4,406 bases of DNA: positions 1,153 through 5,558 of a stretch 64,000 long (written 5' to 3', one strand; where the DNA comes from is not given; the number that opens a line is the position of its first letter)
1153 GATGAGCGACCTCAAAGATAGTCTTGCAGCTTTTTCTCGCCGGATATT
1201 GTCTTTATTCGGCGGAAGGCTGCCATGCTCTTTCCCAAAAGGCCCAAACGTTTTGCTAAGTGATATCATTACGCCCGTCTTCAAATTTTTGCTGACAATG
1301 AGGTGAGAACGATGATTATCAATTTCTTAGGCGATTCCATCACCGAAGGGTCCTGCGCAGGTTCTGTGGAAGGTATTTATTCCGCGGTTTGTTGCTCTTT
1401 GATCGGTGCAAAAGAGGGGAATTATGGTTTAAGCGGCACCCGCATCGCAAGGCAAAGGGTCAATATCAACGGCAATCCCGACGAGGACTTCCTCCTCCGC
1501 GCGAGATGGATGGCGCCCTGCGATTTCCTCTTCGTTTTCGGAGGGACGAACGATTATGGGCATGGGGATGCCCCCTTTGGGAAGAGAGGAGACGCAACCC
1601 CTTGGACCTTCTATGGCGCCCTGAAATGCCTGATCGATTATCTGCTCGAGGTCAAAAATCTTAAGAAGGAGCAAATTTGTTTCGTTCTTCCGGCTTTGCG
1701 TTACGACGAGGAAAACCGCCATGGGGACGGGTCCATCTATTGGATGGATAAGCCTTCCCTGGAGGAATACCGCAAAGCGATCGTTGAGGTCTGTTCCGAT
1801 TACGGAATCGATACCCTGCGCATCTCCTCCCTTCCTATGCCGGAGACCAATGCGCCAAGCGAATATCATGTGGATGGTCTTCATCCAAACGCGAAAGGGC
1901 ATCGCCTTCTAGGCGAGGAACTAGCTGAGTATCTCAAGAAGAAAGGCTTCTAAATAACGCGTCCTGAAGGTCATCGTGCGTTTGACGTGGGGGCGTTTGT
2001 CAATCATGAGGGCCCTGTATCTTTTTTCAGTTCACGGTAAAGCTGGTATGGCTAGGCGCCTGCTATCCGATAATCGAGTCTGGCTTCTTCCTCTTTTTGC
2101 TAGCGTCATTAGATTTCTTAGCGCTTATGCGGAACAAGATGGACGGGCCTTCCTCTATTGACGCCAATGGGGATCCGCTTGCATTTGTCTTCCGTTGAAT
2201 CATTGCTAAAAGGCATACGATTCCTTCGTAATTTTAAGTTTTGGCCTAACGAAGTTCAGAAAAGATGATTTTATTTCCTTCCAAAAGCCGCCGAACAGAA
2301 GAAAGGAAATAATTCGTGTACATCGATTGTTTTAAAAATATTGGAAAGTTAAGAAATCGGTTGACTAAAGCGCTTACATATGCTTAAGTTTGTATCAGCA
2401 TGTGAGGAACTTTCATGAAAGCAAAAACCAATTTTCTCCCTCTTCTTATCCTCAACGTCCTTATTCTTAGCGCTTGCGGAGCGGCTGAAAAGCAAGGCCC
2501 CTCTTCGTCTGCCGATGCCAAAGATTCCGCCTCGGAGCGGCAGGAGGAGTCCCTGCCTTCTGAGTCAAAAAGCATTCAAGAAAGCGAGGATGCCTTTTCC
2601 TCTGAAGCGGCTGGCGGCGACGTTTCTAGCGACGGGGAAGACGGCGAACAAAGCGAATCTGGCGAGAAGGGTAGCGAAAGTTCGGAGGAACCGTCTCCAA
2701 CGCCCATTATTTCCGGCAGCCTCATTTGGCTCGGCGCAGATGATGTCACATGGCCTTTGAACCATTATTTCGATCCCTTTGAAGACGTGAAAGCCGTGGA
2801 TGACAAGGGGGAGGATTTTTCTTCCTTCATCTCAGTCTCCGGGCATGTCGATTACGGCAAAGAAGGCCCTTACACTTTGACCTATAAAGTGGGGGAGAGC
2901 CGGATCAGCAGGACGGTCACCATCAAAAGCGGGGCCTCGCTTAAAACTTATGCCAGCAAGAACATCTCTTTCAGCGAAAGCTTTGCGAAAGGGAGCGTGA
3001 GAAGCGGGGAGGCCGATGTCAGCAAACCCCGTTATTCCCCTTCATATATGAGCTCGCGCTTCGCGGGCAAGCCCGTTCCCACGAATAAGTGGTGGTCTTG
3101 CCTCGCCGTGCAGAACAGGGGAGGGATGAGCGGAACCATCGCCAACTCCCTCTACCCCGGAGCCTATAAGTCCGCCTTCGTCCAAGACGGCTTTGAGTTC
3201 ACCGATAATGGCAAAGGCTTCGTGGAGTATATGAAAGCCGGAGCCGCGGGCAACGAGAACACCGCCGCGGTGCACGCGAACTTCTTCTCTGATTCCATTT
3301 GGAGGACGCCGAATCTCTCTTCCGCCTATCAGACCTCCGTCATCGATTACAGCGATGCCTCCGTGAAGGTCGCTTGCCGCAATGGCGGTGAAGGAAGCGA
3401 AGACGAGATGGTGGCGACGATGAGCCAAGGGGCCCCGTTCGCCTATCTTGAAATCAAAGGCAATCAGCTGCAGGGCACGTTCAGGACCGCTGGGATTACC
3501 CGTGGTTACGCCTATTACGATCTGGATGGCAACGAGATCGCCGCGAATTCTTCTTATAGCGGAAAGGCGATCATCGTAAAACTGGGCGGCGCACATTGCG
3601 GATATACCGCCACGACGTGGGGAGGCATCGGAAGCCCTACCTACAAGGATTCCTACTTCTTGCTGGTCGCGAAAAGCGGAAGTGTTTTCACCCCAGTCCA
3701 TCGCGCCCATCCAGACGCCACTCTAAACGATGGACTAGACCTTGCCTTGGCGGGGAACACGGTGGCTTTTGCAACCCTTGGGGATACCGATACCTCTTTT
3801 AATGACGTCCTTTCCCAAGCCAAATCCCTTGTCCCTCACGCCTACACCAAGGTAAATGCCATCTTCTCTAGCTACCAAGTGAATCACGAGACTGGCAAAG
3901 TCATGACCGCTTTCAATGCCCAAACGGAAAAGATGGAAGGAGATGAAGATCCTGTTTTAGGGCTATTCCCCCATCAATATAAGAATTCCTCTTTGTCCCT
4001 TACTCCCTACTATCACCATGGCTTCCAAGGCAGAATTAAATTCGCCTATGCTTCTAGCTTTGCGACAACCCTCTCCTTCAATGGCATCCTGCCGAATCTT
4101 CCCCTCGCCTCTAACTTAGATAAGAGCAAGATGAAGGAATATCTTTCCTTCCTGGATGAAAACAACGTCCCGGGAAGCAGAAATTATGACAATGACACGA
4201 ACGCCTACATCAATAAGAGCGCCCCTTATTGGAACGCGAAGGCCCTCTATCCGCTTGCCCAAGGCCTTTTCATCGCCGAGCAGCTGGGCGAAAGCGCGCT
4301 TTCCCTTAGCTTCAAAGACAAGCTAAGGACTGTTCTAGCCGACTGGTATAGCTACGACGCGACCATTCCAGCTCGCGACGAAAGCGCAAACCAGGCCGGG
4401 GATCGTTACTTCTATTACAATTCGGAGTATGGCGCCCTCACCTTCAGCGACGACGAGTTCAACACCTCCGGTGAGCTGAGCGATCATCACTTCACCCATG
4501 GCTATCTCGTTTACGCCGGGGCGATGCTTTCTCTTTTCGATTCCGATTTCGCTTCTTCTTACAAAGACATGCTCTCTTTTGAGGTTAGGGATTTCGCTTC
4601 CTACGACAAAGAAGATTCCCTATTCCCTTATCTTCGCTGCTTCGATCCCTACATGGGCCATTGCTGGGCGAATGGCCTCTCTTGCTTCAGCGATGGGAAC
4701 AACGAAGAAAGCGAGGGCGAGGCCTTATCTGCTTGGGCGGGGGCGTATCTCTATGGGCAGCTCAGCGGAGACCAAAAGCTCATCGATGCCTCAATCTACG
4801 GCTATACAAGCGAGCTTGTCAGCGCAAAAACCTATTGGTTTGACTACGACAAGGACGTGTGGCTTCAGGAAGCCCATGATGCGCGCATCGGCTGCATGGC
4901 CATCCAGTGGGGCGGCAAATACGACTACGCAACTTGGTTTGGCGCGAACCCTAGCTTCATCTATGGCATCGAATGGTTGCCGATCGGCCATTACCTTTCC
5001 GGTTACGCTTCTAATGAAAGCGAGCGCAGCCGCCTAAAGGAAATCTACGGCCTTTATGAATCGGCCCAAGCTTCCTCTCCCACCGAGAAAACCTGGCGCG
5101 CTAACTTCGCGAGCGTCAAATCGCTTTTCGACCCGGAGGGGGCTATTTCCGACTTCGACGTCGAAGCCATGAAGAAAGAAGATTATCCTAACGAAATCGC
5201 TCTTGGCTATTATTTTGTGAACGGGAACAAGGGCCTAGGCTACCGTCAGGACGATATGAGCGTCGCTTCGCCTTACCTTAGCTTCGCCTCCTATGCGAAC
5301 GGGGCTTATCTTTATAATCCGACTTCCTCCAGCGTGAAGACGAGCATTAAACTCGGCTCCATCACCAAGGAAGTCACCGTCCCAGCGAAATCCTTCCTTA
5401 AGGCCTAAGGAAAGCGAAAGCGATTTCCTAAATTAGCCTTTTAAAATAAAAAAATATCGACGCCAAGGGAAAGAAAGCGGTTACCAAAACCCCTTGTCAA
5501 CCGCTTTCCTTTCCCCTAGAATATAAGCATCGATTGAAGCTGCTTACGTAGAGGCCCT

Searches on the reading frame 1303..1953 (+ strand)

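Call 77: search_protein_families(library=pfam, proteins=[window:1303-1953:+], max_evalue=0.00001)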
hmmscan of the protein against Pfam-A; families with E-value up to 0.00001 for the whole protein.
window:1303-1953:+ (216 aa): 2 families
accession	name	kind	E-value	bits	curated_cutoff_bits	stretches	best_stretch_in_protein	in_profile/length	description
PF13472.12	Lipase_GDSL_2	-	6.8e-19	69.5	32.9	1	8-202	1-178/178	GDSL-like Lipase/Acylhydrolase family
PF00657.28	Lipase_GDSL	-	1.2e-07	32.6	23.6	1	8-207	3-208/208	GDSL-like Lipase/Acylhydrolase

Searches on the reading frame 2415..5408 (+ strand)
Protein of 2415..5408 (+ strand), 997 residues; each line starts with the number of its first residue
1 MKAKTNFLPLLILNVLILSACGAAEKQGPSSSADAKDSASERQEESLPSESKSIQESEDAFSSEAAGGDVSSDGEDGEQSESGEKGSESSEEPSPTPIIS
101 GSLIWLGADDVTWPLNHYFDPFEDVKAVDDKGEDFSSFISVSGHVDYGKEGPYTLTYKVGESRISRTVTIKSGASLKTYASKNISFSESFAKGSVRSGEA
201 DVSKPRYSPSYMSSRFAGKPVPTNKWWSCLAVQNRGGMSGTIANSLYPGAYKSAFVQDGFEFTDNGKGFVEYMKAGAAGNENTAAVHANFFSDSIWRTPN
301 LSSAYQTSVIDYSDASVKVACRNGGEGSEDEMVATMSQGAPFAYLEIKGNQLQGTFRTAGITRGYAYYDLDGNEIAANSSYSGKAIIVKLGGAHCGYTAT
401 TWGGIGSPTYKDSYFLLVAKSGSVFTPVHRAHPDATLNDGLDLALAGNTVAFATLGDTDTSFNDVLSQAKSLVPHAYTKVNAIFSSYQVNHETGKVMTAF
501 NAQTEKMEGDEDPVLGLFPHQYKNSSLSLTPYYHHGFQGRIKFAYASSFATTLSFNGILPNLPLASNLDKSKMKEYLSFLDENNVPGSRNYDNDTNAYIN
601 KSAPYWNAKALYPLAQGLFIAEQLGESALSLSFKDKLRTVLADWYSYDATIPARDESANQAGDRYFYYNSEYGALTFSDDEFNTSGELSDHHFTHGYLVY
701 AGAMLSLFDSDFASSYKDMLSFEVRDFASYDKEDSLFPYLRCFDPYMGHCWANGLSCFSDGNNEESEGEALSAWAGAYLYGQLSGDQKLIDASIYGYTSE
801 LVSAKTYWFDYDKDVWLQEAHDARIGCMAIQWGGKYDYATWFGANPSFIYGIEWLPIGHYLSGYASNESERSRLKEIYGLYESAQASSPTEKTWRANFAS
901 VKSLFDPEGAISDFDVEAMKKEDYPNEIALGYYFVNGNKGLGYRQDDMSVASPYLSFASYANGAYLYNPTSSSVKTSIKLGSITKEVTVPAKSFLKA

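Call 77: search_protein_families(library=pfam, proteins=[window:2415-5408:+], max_evalue=0.00001)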
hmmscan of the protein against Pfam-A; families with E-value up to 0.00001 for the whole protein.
window:2415-5408:+ (997 aa): 2 families
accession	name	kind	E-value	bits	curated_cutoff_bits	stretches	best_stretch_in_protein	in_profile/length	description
PF17652.7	Glyco_hydro81C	-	2.6e-39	135.9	25.6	1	591-921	18-336/349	Glycosyl hydrolase family 81 C-terminal domain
PF16403.11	Bact_surface_Ig-like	-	2e-07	31.4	27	1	107-168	5-69/71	Bacterial surface protein, Ig-like domain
